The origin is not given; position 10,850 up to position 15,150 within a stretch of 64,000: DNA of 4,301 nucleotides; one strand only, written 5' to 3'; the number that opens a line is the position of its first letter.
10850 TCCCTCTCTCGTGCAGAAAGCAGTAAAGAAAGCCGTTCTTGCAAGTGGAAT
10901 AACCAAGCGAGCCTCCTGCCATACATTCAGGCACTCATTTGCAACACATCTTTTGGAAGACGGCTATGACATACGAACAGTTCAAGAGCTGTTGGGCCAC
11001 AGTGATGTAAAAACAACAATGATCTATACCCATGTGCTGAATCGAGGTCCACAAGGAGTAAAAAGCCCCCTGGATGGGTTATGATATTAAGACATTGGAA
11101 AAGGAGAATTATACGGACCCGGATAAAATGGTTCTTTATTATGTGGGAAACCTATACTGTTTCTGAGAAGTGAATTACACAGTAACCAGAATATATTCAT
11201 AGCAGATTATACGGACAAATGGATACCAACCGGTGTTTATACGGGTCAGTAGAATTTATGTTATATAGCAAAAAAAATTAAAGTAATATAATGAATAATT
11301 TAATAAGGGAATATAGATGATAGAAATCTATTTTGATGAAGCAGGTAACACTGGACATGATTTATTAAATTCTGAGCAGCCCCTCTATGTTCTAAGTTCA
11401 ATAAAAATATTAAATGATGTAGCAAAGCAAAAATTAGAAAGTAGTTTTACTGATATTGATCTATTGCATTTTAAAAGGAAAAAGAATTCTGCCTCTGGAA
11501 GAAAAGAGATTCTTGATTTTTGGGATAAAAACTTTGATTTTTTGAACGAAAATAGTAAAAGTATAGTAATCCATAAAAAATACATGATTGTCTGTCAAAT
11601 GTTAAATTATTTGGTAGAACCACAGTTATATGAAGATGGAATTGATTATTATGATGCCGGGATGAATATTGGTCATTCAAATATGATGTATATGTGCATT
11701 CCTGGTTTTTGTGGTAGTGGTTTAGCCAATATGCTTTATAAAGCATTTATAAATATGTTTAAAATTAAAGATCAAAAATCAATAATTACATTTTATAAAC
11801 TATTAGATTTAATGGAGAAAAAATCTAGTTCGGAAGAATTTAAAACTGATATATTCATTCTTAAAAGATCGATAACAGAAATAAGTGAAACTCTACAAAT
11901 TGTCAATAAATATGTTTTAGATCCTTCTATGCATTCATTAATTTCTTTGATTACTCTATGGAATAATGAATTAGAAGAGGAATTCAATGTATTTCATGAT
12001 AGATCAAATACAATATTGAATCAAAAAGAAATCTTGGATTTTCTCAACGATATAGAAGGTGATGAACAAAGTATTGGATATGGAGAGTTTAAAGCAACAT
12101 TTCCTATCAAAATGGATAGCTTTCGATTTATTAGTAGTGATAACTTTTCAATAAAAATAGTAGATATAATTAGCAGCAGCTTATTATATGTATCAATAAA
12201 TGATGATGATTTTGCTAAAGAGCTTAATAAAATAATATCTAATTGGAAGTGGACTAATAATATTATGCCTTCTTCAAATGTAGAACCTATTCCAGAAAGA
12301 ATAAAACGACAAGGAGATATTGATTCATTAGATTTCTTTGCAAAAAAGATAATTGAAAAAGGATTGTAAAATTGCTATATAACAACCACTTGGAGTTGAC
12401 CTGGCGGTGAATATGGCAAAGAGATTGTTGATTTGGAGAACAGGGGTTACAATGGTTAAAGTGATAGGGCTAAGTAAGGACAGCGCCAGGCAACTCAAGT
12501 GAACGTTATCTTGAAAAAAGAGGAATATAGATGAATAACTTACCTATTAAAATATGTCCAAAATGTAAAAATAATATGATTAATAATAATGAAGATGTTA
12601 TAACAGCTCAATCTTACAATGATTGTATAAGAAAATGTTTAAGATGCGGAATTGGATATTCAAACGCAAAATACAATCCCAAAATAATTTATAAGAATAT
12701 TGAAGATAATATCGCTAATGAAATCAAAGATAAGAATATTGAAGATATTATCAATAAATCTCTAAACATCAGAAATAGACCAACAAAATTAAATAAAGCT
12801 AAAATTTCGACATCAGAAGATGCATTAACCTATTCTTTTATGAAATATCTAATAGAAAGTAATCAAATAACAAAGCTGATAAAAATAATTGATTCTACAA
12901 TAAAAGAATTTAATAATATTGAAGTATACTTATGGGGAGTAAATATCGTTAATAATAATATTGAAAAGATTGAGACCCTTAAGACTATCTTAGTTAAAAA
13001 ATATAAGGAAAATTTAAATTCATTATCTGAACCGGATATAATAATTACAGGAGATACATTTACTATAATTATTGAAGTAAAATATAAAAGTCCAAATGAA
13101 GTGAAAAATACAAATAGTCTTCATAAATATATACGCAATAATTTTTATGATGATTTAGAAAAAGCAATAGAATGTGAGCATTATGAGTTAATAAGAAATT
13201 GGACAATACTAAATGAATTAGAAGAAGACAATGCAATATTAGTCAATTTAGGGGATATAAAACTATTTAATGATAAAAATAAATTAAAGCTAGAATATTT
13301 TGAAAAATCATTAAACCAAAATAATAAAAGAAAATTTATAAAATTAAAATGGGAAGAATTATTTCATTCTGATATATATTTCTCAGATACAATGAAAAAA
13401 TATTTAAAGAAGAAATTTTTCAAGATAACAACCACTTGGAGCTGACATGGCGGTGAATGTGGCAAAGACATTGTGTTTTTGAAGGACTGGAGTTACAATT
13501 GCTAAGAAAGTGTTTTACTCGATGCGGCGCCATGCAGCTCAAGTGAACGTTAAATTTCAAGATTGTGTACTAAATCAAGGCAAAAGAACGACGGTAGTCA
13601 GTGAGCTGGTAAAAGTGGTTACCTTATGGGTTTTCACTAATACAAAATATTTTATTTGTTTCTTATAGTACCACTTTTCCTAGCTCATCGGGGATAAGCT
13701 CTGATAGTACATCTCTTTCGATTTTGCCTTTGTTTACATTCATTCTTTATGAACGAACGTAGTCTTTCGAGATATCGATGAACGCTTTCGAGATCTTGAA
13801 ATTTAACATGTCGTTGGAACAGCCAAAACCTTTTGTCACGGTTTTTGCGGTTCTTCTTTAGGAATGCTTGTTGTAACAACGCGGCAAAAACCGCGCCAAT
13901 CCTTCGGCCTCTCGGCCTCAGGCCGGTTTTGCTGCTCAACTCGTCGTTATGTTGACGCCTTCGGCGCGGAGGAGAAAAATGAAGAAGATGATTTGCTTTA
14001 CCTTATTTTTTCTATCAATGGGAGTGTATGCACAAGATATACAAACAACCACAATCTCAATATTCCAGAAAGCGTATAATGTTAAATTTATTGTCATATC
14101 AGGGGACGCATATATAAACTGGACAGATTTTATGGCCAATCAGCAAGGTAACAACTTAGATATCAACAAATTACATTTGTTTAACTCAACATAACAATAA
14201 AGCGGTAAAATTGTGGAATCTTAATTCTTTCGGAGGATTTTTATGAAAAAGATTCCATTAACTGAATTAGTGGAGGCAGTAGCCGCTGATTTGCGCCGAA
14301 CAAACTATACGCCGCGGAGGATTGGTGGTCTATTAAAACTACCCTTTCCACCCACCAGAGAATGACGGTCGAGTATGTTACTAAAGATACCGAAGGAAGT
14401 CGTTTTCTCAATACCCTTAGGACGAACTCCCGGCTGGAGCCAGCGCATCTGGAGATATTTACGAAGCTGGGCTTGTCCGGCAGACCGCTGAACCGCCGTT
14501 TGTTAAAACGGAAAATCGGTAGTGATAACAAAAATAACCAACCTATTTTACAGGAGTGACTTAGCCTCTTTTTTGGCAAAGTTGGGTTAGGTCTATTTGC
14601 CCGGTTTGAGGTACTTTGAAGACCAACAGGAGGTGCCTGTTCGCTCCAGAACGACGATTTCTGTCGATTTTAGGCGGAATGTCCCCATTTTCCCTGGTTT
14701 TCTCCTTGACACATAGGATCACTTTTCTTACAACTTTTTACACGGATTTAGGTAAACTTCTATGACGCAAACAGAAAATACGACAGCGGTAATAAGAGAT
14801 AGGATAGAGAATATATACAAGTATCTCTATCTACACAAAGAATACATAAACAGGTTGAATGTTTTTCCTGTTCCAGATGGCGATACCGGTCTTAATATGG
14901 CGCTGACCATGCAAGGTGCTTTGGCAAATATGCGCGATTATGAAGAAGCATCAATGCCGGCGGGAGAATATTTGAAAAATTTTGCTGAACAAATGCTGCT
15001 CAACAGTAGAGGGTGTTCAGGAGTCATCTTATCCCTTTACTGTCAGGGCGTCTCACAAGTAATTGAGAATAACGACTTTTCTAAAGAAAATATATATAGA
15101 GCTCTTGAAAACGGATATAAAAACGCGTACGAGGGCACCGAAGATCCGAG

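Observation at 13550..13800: ORF-less integron cassette that folds into a long nested hairpin: candidate cassette-borne structured RNA or ssDNA element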

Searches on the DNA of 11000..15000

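Call 80: search_with_rna_model(model_id=R1, source=window, start=11000, end=15000, filters=off, max_evalue=10, show_alignments=4)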
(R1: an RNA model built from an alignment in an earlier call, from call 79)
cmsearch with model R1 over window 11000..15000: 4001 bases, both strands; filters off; matches with E-value up to 10: 28.
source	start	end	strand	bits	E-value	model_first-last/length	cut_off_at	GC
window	12377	12511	+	157.1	1.5e-41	1-135/135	no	0.44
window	13423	13555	+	125.5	5.5e-33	1-135/135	no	0.44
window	13423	13555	-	29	1e-06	1-135/135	no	0.44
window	12377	12511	-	28.2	1.6e-06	1-135/135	no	0.44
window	13801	13952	+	14.8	0.0074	1-135/135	no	0.49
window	13047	13090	+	8.8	0.31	64-107/135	no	0.2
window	11427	11506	+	8.8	0.31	31-107/135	no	0.29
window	12164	12189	-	7.5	0.69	1-135/135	no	0.23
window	14074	14099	-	7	1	1-135/135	no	0.15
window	12230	12268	+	6.8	1.1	1-135/135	no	0.23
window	12623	12694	+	6.8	1.1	37-107/135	no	0.25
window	11594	11615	-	6.6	1.2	1-135/135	no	0.23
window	12164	12189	+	5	3.4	1-135/135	no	0.23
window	11221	11238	+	4.3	5.2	1-135/135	no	0.5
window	14112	14135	-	4.1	5.9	1-135/135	no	0.29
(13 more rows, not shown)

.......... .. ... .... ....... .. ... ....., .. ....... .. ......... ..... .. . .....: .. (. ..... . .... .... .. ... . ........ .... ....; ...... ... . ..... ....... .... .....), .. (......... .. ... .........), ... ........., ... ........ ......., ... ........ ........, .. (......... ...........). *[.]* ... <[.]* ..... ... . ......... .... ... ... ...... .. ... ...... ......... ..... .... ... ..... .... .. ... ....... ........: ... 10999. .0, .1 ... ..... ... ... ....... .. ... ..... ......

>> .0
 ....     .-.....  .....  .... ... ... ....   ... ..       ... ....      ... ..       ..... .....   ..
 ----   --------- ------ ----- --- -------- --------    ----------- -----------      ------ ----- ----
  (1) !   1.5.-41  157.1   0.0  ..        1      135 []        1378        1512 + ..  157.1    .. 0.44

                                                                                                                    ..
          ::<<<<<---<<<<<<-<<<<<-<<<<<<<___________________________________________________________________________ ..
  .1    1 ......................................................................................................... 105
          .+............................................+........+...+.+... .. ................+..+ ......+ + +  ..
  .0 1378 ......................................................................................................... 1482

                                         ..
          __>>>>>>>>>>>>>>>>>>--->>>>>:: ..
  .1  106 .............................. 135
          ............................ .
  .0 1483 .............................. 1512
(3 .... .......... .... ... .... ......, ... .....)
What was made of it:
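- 13801..13952 (+): attC3, the cassette's own recombination site (152 nt); R'' ATTTAAC, L'' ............., L' ............, R' GTTATGT; G+C-rich loop with terminator-like hairpins on both strands. CM R1 gives 14.8 bits, E = 0.007, with exactly these ends (call 80).
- On Integron gene cassette: The family covariance model hits 13801-13952 at E = 0.007 (call 80).
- The covariance model that does find the divergent attC3 finds nothing in 13556-13800 on either strand at E <= 10 (call 80).
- Tried and rejected: The covariance model R1 finds attC3 but nothing in the body (call 80).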

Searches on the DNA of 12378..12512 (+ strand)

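Call 79: build_rna_model(alignment_id=A1)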
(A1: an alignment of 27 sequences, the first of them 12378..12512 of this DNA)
Model R1 built from alignment A1 (27 sequences, 139 columns); structure: RNAalifold consensus.
model positions 135; base pairs 23; branch points 0; effective number of sequences 1.67; information 0.59 bits per position. Calibrated on 0.2 Mb of random sequence (short: E-values are rough).
structure used (alignment columns):
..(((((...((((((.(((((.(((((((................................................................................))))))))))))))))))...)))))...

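Call 87: search_with_rna_model(model_id=R1, sources=[L019, L020, L021, L022, L023], max_evalue=1)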
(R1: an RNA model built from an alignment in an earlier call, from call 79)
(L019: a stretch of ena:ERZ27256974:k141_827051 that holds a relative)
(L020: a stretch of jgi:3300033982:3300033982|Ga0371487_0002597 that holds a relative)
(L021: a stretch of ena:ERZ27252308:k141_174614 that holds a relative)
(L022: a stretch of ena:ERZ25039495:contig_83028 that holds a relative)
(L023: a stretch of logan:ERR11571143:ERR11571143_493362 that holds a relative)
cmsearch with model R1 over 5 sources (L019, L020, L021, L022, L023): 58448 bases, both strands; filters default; matches with E-value up to 1: 0.
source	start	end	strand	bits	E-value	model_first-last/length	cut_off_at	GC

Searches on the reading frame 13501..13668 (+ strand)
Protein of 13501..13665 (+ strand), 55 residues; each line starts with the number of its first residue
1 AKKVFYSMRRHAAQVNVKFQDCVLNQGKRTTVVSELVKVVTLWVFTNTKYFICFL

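Call 10: search_protein_families(library=pfam, proteins=[window:13510-13668:+], max_evalue=0.1)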
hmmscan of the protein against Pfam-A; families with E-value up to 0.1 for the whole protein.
window:13510-13668:+ (52 aa): 0 families

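Call 25: find_related_loci(query=window:13501-13665:+, collection=viral_contigs, flank=3000)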
Query window:13501-13665:+ (55 aa) in viral_contigs; peptide patterns used: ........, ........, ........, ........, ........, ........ (x = any residue, [..] = any of these).
27 stretches matched a pattern, but none encodes a relative of the query by tblastn (E <= 1e-3).

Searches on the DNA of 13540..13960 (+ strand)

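Call 15: search_dna_similar(query=window:13540-13960:+, collection=plasmids, mode=distant, max_evalue=1)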
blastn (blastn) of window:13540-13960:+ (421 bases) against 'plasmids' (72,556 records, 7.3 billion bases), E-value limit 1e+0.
Records with a match: 1; places in all: 1; records where one place covers at least 80% of the query: 0.
Best place of each record, by identity: 90-95% 1.
By first word of the organism name: Spiroplasma 1.
By predicted mobility (MOB-suite, as given by PLSDB): non-mobilizable 1.
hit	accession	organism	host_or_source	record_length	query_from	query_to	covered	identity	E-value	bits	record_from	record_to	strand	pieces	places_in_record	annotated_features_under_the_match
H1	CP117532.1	Spiroplasma endosymbiont of Drosophila atripex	Drosophila atripex,Drosophila atripex ...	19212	92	125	8%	91.4%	4e-1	44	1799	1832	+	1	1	none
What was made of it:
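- Tried and rejected: blastn against plasmids gave one 34-nt chance hit (call 15).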

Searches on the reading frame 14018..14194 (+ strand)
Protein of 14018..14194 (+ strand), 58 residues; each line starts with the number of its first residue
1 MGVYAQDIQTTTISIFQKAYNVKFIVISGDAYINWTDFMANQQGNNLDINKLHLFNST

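Call 74: find_encoding_contigs(protein=window:14018-14194:+, flank=5000, max_places=10)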
Protein window:14018-14194:+ (58 aa): 1 contig read that carries it; 1 place shown.
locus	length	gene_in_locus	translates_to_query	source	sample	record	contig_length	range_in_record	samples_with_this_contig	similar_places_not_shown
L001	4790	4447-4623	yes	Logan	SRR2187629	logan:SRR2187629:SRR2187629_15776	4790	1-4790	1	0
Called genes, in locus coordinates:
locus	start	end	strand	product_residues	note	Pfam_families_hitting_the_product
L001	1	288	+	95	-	?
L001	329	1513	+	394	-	PF13495:Phage_int_SAM_4, PF00589:Phage_integrase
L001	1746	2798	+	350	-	-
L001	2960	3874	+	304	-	-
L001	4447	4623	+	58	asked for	-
